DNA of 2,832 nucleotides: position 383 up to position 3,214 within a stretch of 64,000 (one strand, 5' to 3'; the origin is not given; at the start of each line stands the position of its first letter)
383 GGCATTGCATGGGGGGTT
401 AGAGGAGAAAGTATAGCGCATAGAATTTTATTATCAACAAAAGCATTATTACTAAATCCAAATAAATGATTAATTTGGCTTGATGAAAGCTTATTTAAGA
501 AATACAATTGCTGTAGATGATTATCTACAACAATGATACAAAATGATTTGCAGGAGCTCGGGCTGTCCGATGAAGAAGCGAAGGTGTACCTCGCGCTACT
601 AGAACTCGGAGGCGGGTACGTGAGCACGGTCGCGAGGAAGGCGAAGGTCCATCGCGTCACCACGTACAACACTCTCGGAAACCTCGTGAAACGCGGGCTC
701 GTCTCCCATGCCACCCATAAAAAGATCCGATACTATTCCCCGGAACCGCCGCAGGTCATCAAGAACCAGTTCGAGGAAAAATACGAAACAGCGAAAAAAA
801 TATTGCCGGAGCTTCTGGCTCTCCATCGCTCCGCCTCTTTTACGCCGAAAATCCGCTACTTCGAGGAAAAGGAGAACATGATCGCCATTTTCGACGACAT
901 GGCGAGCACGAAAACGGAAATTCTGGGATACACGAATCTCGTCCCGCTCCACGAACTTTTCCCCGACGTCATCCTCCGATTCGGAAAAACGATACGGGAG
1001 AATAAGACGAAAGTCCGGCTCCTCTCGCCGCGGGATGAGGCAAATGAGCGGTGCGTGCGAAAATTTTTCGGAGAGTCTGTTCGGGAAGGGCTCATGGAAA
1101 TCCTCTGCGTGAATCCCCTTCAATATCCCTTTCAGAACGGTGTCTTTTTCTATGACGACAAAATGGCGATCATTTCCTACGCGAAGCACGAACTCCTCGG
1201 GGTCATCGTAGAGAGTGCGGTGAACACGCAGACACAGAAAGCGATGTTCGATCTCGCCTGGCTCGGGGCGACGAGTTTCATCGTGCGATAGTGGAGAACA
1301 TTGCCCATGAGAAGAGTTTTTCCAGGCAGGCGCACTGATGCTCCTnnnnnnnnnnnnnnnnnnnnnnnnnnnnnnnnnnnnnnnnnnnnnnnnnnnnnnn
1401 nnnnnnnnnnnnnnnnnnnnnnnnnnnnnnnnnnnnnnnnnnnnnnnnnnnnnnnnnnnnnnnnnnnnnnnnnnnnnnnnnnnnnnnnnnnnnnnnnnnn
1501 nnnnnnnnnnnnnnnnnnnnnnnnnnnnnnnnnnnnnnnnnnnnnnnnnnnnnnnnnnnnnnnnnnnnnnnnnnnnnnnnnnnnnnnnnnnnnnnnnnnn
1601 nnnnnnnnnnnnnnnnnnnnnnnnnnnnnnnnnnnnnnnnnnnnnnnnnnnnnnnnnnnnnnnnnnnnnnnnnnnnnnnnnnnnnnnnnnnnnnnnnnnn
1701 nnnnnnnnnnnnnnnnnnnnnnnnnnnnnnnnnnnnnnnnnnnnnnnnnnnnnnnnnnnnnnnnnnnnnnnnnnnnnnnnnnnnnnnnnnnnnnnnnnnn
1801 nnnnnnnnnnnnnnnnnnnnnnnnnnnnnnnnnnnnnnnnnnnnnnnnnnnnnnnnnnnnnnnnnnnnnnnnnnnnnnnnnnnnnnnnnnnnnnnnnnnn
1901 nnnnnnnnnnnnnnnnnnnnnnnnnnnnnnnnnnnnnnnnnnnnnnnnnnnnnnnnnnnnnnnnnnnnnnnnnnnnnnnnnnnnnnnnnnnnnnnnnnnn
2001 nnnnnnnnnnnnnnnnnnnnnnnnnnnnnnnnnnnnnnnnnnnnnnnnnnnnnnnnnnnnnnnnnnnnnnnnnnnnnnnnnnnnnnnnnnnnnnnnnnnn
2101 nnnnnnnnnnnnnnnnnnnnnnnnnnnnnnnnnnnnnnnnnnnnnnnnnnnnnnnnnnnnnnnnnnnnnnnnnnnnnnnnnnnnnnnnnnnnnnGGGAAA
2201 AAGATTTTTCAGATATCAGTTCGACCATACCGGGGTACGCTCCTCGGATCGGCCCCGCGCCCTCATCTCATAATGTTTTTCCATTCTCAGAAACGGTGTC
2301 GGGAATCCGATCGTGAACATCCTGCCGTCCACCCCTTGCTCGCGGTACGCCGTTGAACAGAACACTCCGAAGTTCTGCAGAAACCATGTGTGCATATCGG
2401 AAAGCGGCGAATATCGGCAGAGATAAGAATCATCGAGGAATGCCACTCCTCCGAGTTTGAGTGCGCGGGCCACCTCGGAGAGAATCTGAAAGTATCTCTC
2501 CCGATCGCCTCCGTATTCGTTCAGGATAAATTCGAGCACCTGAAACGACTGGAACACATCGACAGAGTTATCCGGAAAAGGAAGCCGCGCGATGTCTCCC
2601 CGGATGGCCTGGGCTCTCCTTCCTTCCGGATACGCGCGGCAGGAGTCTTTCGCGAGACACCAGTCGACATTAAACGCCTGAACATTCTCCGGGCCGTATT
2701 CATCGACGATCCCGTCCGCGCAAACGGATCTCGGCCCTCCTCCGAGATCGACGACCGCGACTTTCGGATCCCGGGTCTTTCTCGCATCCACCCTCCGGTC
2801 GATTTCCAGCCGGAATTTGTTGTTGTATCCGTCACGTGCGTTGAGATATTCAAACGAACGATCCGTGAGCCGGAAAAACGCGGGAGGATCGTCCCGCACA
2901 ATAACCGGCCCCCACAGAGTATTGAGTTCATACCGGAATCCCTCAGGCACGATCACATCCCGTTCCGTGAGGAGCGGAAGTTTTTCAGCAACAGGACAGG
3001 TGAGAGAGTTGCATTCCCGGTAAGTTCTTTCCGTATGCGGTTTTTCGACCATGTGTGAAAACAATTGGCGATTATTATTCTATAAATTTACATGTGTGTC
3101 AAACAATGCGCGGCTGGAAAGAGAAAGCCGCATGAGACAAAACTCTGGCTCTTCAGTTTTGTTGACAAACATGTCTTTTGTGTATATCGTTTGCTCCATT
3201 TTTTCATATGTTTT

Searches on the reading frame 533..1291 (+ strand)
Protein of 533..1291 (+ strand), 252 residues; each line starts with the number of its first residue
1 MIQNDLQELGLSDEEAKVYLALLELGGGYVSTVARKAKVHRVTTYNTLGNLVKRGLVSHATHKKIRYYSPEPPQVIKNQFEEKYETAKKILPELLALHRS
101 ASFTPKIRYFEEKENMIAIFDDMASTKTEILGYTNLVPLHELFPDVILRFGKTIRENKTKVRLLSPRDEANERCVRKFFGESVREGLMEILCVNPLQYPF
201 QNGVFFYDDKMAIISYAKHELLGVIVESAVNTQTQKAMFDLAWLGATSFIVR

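Call 13: search_protein_families(library=pfam, proteins=[window:533-1291:+], max_evalue=0.001)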
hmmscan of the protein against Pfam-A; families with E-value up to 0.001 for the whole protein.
window:533-1291:+ (252 aa): 1 family
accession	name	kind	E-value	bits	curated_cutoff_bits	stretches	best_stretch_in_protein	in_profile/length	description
PF01978.25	TrmB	-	3.2e-15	56.2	25.6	1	6-71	1-65/68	Sugar-specific transcriptional regulator TrmB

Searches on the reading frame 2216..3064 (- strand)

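Call 13: search_protein_families(library=pfam, proteins=[window:2216-3064:-], max_evalue=0.001)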
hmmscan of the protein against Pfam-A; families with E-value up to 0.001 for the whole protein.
window:2216-3064:- (282 aa): 2 families
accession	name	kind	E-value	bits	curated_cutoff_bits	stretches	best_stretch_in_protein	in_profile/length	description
PF08241.18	Methyltransf_11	-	5.1e-08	33.9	21.2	1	149-209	43-94/95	Methyltransferase domain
PF13649.12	Methyltransf_25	-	0.00026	22.1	27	1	144-206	41-97/97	Methyltransferase domain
